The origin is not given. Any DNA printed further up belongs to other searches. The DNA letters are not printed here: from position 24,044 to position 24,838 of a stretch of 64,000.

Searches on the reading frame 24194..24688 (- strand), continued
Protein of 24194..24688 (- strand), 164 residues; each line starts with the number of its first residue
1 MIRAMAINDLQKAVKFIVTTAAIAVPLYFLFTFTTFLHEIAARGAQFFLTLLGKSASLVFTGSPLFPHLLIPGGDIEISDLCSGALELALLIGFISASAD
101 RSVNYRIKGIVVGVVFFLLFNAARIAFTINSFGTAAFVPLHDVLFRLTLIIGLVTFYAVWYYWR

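Call 55: search_protein_families(library=ncbifam, alignment_id=A3, max_evalue=0.001)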
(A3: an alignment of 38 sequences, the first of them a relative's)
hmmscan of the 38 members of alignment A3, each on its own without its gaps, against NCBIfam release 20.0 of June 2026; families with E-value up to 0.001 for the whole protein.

A. member 1, P0001 (164 aa): 6 families
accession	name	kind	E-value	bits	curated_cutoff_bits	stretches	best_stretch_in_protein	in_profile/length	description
TIGR04178.1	exo_archaeo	signature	8.5e-09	35.6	23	1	76-160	1-91/97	exosortase/archaeosortase family protein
TIGR04175.1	archaeo_artD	exception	1.5e-08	34.8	125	1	69-145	48-124/150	archaeosortase D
NF046081.1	exosort_XrtX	exception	3.5e-05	23.8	170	1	34-163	33-158/168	exosortase X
TIGR04300.1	exosort_XrtM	exception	0.00014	22.3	125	1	68-162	47-142/150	exosortase family protein XrtM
TIGR04125.1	exosort_PGF_TRM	exception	0.00029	20.4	75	1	11-145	75-206/271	archaeosortase A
TIGR04124.1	archaeo_artE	exception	0.00047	20.2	95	1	14-129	10-114/153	archaeosortase family protein ArtE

B. families by the number of members that match (of 38 scanned): 19 families
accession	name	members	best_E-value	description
TIGR04178.1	exo_archaeo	38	2.7e-11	exosortase/archaeosortase family protein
TIGR04175.1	archaeo_artD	30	1.5e-08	archaeosortase D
TIGR04124.1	archaeo_artE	20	4.6e-09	archaeosortase family protein ArtE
TIGR04300.1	exosort_XrtM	20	4.8e-08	exosortase family protein XrtM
NF046081.1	exosort_XrtX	19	1e-08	exosortase X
NF033505.2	paceosortase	13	1.5e-05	pacearchaeosortase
TIGR04144.1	archaeo_VPXXXP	12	6.8e-11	archaeosortase B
TIGR04125.1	exosort_PGF_TRM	6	9.9e-08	archaeosortase A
TIGR03110.1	exosort_Gpos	6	8.9e-07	exosortase family protein XrtG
NF038142.1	exosort_XrtW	3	0.00012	exosortase W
TIGR04128.1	exoso_Fjoh_1448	2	1.1e-05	exosortase family protein XrtF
NF046083.1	exosort_XrtY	2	7.2e-05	exosortase Y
TIGR02602.1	8TM_EpsH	2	0.00026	exosortase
NF033464.1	cyanoexo_CrtC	1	1.4e-06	cyanoexosortase C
NF033767.0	exosort_XrtS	1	1.8e-05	exosortase S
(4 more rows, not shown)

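Call 57: predict_structure(alignment_id=A5)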
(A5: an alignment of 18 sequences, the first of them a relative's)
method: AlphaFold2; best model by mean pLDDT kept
length: 164 residues; sequences in the alignment: 18
mean_pLDDT: 90.4   pTM: 0.79
mean pLDDT of the five models: 90.4, 88.2, 87.8, 86.2, 85.0
residues with pLDDT >= 90: 114; 70-90: 49; 50-70: 1; < 50: 0
segments of 3 or more residues with pLDDT < 50: none
pLDDT, mean of each block of 10 residues (from residue 1): 87 96 96 89 96 95 84 89 88 91 90 92 94 91 91 85 76
secondary structure, 60 per line:
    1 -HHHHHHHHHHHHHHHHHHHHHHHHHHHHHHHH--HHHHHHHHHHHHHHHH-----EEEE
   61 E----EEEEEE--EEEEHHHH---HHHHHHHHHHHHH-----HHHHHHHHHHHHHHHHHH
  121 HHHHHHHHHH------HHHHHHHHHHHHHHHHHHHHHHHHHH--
elements in order: H2-33 H36-51 E57-61 E66-71 E74-77 H78-81 H85-97 H103-130 H137-162

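Call 60: fold_search(model_id=the predicted structure, library=pdb)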
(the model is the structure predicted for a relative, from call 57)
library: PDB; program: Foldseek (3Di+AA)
matches with E <= 10: 107; with E <= 0.001: 0
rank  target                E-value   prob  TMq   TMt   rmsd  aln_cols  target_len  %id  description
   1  7bmh_B                6.5e-01  0.16  0.26  0.20  16.5       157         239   12  Crystal structure of a light-driven proton pump LR (Mac) from Leptosphaeria maculans (released 2021-07-07)
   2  7w5z_C3               8.4e-01  0.11  0.23  0.08  20.7       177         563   15  Cryo-EM structure of Tetrahymena thermophila mitochondrial complex IV, composite dimer model (released 2022-04-06)
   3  8b6h_DC               8.9e-01  0.08  0.20  0.07  20.0       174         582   14  Cryo-EM structure of cytochrome c oxidase dimer (complex IV) from respiratory supercomplex of Tetrahymena thermophila (released 2023-03-29)
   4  8oui_C                1.2e+00  0.06  0.18  0.09  20.5       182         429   14  Complex of ASCT2 with Suppressyn (released 2024-05-01)
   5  6is6                  1.3e+00  0.06  0.18  0.13  19.1       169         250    8  Crystal structure of Thermoplasmatales archaeon heliorhodopsin (released 2019-09-25)
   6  5vw1_B                1.6e+00  0.14  0.21  0.36  13.0        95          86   14  Crystal structure of SpyCas9-sgRNA-AcrIIA4 ternary complex (released 2017-06-28)
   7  9hpc_W                1.6e+00  0.08  0.21  0.20  12.1       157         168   12  The TMD and the LBD region of the AMPAR complex GluA3- TARP gamma2 in the apo state. (released 2025-07-09)
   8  8i4w_B                1.7e+00  0.10  0.19  0.09  11.9       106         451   14  Cryo-EM structure of 5-subunit Smc5/6 head region (released 2024-06-26)
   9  7u55                  1.7e+00  0.06  0.17  0.13  19.1       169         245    8  Crystal structure of Thermoplasmatales archaeon heliorhodopsin at pH 4.5 (released 2022-09-07)
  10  8wjn_B                1.8e+00  0.13  0.18  0.08   9.8        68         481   12  Cryo-EM structure of 6-subunit Smc5/6 head region (released 2024-06-26)
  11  7clj                  2.3e+00  0.03  0.17  0.13  18.9       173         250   10  Crystal structure of Thermoplasmatales archaeon heliorhodopsin E108D mutant (released 2020-09-02)
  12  8i4x_B                2.9e+00  0.08  0.19  0.05  11.9       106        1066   14  Cryo-EM structure of 5-subunit Smc5/6 (released 2024-06-26)
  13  9qfh_Z                3.0e+00  0.08  0.23  0.23  12.1       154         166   11  The composite map of of the AMPAR complex GluA3- TARP gamma2 in the apo state. (released 2025-07-09)
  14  1f2t_B                3.0e+00  0.06  0.17  0.19   9.3        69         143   19  Crystal Structure of ATP-Free RAD50 ABC-ATPase (released 2000-08-02)
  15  3llh_A                3.2e+00  0.16  0.19  0.41   6.8        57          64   14  Crystal structure of the first dsRBD of TAR RNA-binding protein 2 (released 2010-12-08)
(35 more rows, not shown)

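Call 62: find_encoding_contigs(protein=P0006, flank=10000, max_places=3)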
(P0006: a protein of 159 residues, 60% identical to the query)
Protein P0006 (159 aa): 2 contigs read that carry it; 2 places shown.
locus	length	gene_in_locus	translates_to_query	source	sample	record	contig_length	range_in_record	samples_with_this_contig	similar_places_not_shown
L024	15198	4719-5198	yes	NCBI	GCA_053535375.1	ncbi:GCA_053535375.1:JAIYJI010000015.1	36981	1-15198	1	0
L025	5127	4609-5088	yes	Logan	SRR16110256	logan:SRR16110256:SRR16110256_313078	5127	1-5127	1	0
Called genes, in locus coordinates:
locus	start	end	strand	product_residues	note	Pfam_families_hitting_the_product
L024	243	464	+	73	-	PF04014:MazE_antitoxin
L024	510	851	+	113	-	PF01850:PIN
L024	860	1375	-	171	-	PF13207:AAA_17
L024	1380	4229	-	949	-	PF00133:tRNA-synt_1, PF01406:tRNA-synt_1e (faint), PF09334:tRNA-synt_1g, PF08264:Anticodon_1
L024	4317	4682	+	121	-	-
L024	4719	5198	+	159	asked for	PF09721:Exosortase_EpsH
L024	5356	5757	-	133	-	PF01850:PIN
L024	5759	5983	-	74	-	PF02697:VAPB_antitox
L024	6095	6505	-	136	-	PF01850:PIN (weak), PF10130:PIN_2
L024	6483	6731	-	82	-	PF26688:RHH_12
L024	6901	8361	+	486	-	-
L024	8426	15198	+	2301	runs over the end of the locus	PF02369:Big_1 (faint), PF11974:bMG3 (faint), PF13620:CarboxypepD_reg, PF17802:SpaA (faint)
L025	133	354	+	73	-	PF04014:MazE_antitoxin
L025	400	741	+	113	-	PF01850:PIN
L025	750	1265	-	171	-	PF13207:AAA_17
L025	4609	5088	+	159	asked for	PF09721:Exosortase_EpsH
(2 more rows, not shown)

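Call 64: find_encoding_contigs(protein=P0009, flank=10000, max_places=10)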
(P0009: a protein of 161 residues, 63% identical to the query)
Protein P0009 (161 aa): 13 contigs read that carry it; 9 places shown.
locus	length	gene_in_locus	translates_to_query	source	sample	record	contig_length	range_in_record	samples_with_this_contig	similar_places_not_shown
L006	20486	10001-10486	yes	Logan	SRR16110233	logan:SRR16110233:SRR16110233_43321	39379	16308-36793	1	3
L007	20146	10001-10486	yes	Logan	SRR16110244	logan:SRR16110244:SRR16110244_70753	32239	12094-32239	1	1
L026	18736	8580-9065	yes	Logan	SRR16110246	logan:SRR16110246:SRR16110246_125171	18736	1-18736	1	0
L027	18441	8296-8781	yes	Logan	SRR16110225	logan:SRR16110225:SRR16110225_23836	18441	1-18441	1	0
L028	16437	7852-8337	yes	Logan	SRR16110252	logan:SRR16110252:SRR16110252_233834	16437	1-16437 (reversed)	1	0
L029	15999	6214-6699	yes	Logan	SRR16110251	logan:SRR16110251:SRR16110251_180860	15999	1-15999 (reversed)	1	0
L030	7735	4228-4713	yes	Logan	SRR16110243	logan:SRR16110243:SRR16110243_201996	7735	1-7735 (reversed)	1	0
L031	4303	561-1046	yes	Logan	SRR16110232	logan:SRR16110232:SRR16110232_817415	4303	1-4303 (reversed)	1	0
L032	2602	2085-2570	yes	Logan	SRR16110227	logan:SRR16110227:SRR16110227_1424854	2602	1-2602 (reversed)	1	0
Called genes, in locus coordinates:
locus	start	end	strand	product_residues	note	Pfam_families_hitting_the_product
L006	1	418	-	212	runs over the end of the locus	-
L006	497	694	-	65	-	-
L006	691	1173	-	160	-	-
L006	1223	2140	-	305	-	-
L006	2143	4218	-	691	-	PF00482:T2SSF (weak)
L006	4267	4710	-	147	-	-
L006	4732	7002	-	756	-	PF00437:T2SSE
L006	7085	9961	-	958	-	PF00133:tRNA-synt_1, PF09334:tRNA-synt_1g, PF13603:tRNA-synt_1_2 (faint), PF09334:tRNA-synt_1g, PF01406:tRNA-synt_1e (weak), PF08264:Anticodon_1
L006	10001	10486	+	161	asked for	PF09721:Exosortase_EpsH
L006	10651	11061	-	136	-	PF10130:PIN_2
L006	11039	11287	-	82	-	PF26688:RHH_12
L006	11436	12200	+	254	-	PF12804:NTP_transf_3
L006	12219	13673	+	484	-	-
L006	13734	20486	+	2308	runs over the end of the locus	PF02369:Big_1 (faint), PF11974:bMG3 (faint), PF13620:CarboxypepD_reg (weak)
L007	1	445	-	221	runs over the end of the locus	-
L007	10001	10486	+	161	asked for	PF09721:Exosortase_EpsH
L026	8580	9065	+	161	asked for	PF09721:Exosortase_EpsH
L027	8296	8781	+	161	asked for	PF09721:Exosortase_EpsH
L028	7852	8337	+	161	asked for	PF09721:Exosortase_EpsH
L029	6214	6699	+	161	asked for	PF09721:Exosortase_EpsH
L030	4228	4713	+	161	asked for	PF09721:Exosortase_EpsH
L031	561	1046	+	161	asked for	PF09721:Exosortase_EpsH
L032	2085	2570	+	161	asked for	PF09721:Exosortase_EpsH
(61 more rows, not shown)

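Call 69: find_encoding_contigs(protein=P0018, flank=10000, max_places=2)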
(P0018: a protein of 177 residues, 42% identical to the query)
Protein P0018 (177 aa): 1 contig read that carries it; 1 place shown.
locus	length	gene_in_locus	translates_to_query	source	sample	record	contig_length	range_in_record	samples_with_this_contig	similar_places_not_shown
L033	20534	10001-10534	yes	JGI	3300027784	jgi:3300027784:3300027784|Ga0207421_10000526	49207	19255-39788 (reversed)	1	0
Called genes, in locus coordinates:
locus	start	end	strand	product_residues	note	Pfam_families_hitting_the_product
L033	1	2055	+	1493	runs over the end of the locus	-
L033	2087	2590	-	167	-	-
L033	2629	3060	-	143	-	-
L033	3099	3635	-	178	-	-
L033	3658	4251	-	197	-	-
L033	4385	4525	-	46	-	-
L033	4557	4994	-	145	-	-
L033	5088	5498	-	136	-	-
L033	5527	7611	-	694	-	PF20990:DUF2207_C (faint)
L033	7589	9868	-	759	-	PF00437:T2SSE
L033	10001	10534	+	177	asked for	PF09721:Exosortase_EpsH (weak)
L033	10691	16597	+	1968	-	PF02369:Big_1 (faint), PF10670:DUF4198 (faint), PF13620:CarboxypepD_reg (faint), PF17210:SdrD_B (faint), PF17802:SpaA (faint)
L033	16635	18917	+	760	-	-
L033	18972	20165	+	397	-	-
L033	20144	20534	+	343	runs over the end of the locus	-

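Call 79: search_protein_families(library=ncbifam, alignment_id=A6, max_evalue=0.001)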
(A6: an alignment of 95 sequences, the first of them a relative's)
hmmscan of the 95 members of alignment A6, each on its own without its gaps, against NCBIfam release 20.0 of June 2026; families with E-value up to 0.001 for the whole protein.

A. member 1, P0001 (164 aa): 6 families
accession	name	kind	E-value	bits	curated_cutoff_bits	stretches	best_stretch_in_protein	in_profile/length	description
TIGR04178.1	exo_archaeo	signature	8.5e-09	35.6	23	1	76-160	1-91/97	exosortase/archaeosortase family protein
TIGR04175.1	archaeo_artD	exception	1.5e-08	34.8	125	1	69-145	48-124/150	archaeosortase D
NF046081.1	exosort_XrtX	exception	3.5e-05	23.8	170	1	34-163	33-158/168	exosortase X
TIGR04300.1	exosort_XrtM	exception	0.00014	22.3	125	1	68-162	47-142/150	exosortase family protein XrtM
TIGR04125.1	exosort_PGF_TRM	exception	0.00029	20.4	75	1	11-145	75-206/271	archaeosortase A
TIGR04124.1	archaeo_artE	exception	0.00047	20.2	95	1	14-129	10-114/153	archaeosortase family protein ArtE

B. families by the number of members that match (of 95 scanned): 22 families
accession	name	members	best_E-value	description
TIGR04178.1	exo_archaeo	95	2.9e-13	exosortase/archaeosortase family protein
NF046081.1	exosort_XrtX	79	2.9e-14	exosortase X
TIGR04175.1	archaeo_artD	64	2.8e-12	archaeosortase D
TIGR04177.1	exosort_XrtH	49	9e-12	exosortase H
TIGR03110.1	exosort_Gpos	48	1e-09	exosortase family protein XrtG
TIGR04300.1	exosort_XrtM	44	1.2e-09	exosortase family protein XrtM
TIGR04144.1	archaeo_VPXXXP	43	2.4e-10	archaeosortase B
TIGR04124.1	archaeo_artE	23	2.1e-17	archaeosortase family protein ArtE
NF033505.2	paceosortase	23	4.2e-10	pacearchaeosortase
TIGR04128.1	exoso_Fjoh_1448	18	1e-07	exosortase family protein XrtF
NF046083.1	exosort_XrtY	15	1.2e-08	exosortase Y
TIGR02602.1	8TM_EpsH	15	1.7e-07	exosortase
TIGR03109.2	exosort_XrtA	12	6.4e-08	exosortase A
TIGR04293.1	archaeo_artF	11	1.2e-06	archaeosortase family protein ArtF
NF045528.1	heimosortase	10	3.2e-05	heimdallarchaeosortase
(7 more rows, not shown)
